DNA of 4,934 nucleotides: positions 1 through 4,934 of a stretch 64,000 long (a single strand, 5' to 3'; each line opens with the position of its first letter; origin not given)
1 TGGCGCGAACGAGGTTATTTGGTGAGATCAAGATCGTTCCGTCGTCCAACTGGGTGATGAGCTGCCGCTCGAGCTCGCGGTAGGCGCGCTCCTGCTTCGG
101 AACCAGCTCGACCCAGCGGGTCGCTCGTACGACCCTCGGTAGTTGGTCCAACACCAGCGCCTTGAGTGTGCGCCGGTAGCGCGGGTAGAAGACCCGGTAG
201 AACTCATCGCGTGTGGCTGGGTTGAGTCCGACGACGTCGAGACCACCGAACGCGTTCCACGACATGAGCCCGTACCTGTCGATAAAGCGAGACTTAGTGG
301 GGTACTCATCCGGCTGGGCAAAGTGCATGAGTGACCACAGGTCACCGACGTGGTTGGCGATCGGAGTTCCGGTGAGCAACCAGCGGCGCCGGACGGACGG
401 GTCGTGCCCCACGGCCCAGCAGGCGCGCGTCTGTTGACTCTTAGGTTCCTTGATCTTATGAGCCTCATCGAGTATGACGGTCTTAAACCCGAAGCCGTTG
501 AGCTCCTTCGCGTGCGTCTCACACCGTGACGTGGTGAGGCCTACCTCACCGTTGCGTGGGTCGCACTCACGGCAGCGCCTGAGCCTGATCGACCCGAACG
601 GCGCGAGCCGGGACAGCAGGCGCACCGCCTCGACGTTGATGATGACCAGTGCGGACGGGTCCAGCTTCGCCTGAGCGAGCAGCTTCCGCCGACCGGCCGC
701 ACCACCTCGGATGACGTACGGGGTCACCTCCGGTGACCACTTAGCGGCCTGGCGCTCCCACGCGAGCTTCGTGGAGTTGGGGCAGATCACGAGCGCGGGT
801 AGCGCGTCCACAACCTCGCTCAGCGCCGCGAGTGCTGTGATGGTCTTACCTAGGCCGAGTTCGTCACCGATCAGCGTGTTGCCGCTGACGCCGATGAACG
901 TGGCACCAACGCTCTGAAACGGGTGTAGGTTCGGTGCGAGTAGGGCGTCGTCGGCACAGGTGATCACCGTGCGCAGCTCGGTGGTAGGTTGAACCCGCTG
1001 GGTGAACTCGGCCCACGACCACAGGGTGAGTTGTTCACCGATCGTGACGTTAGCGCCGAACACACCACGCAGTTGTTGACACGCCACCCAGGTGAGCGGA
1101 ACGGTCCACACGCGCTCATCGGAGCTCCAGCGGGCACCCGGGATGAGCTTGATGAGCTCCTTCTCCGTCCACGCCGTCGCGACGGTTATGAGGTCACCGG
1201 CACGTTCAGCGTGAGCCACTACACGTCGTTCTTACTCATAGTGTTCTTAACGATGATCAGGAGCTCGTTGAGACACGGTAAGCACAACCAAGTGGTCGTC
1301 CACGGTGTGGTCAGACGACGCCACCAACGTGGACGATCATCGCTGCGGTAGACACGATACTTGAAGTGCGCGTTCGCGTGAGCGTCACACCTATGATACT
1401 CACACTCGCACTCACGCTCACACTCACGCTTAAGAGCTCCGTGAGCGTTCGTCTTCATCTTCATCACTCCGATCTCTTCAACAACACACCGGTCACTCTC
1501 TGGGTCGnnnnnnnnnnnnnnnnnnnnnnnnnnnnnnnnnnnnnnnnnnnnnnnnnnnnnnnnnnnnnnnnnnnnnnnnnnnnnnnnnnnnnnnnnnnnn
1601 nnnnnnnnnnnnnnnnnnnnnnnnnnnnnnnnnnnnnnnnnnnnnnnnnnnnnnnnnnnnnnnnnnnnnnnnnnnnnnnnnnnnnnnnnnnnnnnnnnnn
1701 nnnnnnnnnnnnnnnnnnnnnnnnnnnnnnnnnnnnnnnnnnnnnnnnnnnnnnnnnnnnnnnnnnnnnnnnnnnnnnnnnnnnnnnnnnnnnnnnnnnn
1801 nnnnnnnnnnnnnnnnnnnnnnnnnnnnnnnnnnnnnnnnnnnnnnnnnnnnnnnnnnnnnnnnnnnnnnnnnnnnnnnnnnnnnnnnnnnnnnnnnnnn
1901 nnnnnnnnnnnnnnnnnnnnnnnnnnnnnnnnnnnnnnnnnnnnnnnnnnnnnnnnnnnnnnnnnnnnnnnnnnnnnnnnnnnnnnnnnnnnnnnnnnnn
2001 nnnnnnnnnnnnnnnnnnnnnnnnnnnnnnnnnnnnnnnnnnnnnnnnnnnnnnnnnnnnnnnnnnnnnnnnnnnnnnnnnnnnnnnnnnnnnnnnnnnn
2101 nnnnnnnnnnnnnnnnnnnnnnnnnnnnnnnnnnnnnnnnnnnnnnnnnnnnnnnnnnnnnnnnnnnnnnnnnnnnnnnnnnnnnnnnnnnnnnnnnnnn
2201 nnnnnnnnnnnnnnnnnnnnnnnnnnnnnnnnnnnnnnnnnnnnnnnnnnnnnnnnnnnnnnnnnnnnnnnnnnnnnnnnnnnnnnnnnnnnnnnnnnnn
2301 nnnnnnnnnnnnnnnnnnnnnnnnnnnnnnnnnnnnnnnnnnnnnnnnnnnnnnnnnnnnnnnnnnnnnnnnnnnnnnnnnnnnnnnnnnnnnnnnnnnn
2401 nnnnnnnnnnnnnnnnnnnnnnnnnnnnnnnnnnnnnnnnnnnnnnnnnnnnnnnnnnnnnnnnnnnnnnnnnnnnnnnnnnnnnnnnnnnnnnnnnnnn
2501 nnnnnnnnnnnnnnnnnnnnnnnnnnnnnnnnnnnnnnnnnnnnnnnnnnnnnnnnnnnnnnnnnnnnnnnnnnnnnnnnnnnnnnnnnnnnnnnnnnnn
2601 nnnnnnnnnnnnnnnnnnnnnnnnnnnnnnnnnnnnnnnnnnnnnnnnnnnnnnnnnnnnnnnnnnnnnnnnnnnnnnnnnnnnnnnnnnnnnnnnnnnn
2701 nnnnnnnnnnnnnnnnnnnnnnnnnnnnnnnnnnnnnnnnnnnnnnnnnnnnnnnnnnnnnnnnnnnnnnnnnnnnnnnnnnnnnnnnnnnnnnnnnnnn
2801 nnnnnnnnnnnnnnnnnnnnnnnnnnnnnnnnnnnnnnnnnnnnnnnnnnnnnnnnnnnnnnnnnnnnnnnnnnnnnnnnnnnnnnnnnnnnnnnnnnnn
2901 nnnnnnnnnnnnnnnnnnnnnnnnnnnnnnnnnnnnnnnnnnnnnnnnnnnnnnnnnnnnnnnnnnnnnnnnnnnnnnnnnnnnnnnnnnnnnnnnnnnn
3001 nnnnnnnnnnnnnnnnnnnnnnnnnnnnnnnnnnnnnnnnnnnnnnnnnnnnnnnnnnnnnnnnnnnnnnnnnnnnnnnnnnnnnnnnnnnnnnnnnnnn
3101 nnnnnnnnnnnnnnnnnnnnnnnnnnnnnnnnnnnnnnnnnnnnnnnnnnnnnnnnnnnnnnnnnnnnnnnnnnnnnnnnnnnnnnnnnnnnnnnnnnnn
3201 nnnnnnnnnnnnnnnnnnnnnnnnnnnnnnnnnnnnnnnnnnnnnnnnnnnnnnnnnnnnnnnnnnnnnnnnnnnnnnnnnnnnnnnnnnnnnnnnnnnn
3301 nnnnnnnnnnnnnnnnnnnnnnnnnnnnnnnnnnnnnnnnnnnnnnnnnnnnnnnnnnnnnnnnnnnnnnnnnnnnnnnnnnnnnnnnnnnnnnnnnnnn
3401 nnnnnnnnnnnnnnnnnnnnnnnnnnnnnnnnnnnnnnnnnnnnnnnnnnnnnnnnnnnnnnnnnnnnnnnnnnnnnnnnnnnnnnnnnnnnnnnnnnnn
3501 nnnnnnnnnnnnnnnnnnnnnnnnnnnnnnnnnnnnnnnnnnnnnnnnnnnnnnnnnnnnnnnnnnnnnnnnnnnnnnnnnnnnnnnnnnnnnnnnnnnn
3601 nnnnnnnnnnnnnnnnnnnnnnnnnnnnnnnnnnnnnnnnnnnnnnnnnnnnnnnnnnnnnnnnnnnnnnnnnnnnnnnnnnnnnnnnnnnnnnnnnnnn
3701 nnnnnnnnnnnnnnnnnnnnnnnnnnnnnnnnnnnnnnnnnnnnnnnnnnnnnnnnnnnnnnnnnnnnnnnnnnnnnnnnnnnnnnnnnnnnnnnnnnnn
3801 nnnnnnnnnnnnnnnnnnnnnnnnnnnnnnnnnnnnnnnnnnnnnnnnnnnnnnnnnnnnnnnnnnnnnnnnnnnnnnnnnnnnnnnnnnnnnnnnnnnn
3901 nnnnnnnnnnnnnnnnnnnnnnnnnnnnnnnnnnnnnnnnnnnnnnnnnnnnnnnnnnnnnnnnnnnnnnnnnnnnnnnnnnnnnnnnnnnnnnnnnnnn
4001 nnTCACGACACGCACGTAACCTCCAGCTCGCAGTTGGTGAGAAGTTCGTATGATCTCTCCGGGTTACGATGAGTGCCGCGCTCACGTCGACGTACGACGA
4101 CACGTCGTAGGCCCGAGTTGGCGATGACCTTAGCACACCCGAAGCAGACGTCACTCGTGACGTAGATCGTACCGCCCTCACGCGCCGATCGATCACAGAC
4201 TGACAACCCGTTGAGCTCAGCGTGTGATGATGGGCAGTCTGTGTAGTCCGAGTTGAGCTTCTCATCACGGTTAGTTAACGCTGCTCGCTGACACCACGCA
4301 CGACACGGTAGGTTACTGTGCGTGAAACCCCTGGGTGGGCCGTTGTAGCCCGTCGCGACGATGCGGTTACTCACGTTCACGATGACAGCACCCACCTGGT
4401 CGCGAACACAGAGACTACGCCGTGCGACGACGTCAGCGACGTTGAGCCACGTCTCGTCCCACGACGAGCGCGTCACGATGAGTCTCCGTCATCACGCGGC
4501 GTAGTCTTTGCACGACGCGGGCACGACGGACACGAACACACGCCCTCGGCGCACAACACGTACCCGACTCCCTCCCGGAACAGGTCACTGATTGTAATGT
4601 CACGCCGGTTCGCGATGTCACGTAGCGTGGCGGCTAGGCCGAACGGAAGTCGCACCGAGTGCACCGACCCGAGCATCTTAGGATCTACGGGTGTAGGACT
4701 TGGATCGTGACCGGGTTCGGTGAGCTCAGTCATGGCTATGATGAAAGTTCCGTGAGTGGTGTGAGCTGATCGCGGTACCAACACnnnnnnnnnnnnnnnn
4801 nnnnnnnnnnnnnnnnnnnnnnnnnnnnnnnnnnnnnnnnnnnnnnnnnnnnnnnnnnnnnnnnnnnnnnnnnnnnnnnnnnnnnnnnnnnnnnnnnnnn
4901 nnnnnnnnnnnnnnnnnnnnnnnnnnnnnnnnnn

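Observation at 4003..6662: Predicted cytosine-replacement dNTP pathway: ThyA homolog with Asp at the dUMP/dCMP specificity site, beside dCMP deaminase and a dNMP kinase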

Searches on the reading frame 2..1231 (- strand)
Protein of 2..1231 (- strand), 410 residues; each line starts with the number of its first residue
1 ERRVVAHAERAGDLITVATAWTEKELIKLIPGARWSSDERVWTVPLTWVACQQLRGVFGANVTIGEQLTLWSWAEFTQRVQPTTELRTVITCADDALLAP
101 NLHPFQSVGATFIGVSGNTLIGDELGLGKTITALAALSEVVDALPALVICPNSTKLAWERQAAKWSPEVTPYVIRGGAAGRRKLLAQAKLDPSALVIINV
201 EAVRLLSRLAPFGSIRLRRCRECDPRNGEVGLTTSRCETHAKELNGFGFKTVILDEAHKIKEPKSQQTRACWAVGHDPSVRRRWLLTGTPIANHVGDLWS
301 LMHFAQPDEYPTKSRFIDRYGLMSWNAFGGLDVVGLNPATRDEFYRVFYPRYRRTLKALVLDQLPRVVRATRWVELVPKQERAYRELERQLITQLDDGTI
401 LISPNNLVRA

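Call 69: find_related_loci(query=window:2-1231:-, collection=viral_contigs, flank=10000)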
Query window:2-1231:- (410 aa) in viral_contigs; peptide patterns used: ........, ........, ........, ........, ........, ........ (x = any residue, [..] = any of these).
38 stretches matched a pattern; 32 encode a relative of the query (tblastn E <= 1e-3); 32 distinct loci.
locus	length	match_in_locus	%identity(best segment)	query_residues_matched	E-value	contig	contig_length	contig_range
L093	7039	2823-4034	58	5-407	9e-158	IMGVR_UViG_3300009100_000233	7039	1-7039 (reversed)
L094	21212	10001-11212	58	5-407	2e-157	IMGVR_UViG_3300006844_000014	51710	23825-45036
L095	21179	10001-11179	57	15-408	5e-152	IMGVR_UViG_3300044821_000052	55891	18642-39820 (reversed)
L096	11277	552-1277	29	124-400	3e-24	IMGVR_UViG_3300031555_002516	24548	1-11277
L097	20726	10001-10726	28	124-400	2e-23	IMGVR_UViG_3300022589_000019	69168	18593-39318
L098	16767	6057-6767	27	124-395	6e-20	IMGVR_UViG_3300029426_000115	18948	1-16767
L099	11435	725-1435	28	124-395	6e-20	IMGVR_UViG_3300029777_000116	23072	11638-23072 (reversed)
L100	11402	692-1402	28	124-395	7e-20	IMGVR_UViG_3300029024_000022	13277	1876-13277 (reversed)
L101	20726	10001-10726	27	124-400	2e-19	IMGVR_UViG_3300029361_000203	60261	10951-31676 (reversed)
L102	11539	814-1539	27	124-400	2e-19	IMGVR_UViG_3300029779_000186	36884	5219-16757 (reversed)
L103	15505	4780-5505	27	124-400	2e-19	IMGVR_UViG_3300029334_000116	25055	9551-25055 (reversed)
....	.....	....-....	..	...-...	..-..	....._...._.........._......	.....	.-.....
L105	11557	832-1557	27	124-400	2e-19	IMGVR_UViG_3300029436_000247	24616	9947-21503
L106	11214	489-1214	27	124-400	2e-19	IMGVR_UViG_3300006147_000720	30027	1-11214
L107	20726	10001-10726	28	124-400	3e-19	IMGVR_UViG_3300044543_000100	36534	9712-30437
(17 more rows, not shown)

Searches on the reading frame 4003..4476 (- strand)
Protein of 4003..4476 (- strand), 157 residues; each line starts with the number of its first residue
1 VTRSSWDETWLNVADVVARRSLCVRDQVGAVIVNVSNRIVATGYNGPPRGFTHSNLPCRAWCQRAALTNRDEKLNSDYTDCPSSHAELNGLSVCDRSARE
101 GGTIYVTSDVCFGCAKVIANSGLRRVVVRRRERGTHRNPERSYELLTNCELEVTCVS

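Call 3: search_protein_families(library=pfam, proteins=[window:4003-4476:-], max_evalue=0.01)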
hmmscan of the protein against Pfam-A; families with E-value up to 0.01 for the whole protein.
window:4003-4476:- (157 aa): 2 families
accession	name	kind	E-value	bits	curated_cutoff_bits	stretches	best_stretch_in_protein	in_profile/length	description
PF00383.29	dCMP_cyt_deam_1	-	1.7e-15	57.1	25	1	5-128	2-100/102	Cytidine and deoxycytidylate deaminase zinc-binding region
PF14437.12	MafB19-deam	-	1.1e-10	42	27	1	7-129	4-100/142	MafB19-like deaminase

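Call 4: search_protein_families(library=phrogs, proteins=[window:4003-4476:-], max_evalue=0.001)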
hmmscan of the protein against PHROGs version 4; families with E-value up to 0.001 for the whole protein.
window:4003-4476:- (157 aa): 7 families
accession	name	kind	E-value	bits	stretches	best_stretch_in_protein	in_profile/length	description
phrog_174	-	DNA, RNA and nucleotide metabolism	5.7e-37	129.2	1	1-156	111-247/384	dCMP deaminase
phrog_2369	-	DNA, RNA and nucleotide metabolism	3.7e-27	96.7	1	2-130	1-125/195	dCMP deaminase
phrog_18355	-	DNA, RNA and nucleotide metabolism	1.9e-11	44.8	1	85-130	4-49/52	deoxycytidinylate deaminase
phrog_20806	-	DNA, RNA and nucleotide metabolism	1.1e-10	42.7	1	79-132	12-65/97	deoxycytidinylate deaminase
phrog_20648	-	DNA, RNA and nucleotide metabolism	8.1e-10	39.4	1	13-133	13-122/311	dCMP deaminase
phrog_8118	-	unknown function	5.2e-05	23.1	1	9-120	355-462/577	-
phrog_9198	-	unknown function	8.7e-05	22.4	0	81-127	383-432/531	-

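Call 29: search_protein_families(library=ncbifam, proteins=[window:4003-4476:-], max_evalue=0.01)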
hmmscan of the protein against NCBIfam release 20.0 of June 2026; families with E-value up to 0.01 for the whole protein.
window:4003-4476:- (157 aa): 4 families
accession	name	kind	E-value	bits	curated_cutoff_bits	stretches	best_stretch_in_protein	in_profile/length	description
TIGR02571.1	ComEB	equivalog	1.8e-15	57.2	219.45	1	3-152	2-134/151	ComE operon protein 2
NF041025.1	antiphage_deaminase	equivalog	4.1e-14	52.3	400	2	6-52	219-265/437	anti-phage dCTP deaminase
TIGR00326.1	eubact_ribD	equivalog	2.3e-05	23.8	156.35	1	27-133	20-97/343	bifunctional diaminohydroxyphosphoribosylaminopyrimidine deaminase/5-amino-6-(5-phosphoribosylamino)uracil reductase RibD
NF008113.2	PRK10860.1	equivalog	8.3e-05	22.5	150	0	4-47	4-47/165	tRNA adenosine(34) deaminase TadA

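Call 52: find_encoding_contigs(protein=window:4003-4476:-, flank=10000, max_places=3)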
Protein window:4003-4476:- (157 aa): 1 contig read that carries it; 1 place shown.
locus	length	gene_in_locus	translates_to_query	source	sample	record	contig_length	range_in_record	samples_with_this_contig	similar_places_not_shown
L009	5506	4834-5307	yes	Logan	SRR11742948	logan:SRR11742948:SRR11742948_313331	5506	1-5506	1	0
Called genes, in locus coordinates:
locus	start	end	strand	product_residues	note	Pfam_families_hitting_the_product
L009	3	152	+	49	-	?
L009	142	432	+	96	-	-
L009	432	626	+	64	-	-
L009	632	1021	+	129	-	-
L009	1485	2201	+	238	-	-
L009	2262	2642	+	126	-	-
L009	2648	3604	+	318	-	PF13238:AAA_18 (faint)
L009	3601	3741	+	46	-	-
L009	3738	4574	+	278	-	PF00303:Thymidylat_synt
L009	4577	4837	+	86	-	-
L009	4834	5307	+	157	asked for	PF00383:dCMP_cyt_deam_1, PF14437:MafB19-deam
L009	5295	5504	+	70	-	?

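Call 80: search_solved_structures(query=window:4003-4476:-, max_evalue=0.00001, show_alignments=2)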
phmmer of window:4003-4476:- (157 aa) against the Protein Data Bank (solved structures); distinct sequences matched with E-value up to 0.00001: 6.
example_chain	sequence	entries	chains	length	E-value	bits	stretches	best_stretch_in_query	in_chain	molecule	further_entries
2w4l_A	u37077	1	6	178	6.4e-14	55.4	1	5-129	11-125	DEOXYCYTIDYLATE DEAMINASE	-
1vq2_A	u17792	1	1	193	7.5e-14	55.1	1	64-129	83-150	DEOXYCYTIDYLATE DEAMINASE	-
2hvv_A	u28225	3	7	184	1.1e-12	51.3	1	3-151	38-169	deoxycytidylate deaminase | Putative deoxycytidylate deaminase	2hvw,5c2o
4p9c_A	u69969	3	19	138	1.9e-09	40.8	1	7-134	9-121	Deoxycytidylate deaminase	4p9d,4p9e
7fh4_A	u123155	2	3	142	2.4e-07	34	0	26-153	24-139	CMP/dCMP-type deaminase domain-containing protein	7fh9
7ona_A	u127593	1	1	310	3e-06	30.4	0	25-55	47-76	SAKe6AC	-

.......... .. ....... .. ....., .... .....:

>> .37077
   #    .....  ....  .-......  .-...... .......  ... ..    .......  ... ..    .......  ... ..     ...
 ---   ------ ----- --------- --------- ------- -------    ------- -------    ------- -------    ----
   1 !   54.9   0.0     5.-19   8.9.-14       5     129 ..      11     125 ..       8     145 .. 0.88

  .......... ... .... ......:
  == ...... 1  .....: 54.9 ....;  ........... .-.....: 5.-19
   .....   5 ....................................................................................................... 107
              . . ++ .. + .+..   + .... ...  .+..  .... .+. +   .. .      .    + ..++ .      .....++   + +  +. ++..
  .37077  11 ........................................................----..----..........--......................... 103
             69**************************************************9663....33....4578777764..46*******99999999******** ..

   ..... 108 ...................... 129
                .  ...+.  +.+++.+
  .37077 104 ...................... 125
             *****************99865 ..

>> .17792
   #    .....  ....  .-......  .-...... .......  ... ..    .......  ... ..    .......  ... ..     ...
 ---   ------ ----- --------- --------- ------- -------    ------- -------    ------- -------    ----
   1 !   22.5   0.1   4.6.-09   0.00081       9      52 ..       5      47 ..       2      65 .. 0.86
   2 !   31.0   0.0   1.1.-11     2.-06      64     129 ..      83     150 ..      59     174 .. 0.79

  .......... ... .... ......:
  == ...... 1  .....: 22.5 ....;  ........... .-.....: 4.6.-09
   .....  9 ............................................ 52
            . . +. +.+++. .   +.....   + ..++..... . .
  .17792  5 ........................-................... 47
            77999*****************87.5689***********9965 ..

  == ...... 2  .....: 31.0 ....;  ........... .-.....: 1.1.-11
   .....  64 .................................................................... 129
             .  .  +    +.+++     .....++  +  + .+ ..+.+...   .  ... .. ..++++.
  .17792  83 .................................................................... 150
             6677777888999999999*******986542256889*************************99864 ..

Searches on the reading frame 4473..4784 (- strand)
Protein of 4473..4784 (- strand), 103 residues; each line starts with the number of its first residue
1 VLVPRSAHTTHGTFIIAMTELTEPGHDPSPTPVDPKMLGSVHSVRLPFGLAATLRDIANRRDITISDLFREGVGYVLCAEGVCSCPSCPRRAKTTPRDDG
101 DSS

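Call 3: search_protein_families(library=pfam, proteins=[window:4473-4784:-], max_evalue=0.01)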
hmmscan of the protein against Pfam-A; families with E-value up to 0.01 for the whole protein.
window:4473-4784:- (103 aa): 0 families

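Call 4: search_protein_families(library=phrogs, proteins=[window:4473-4784:-], max_evalue=0.001)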
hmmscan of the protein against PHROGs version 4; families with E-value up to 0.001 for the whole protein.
window:4473-4784:- (103 aa): 0 families

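Call 58: search_protein_families(library=pfam, proteins=[window:4473-4733:-], max_evalue=10)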
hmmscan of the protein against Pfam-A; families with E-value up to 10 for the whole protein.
window:4473-4733:- (86 aa): 2 families
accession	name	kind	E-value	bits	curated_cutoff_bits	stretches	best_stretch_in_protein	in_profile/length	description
PF19807.5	DUF6290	-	0.12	13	27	1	23-54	2-33/72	Family of unknown function (DUF6290)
PF03716.19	WCCH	-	0.28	11.4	22.4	1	65-73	5-13/25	WCCH motif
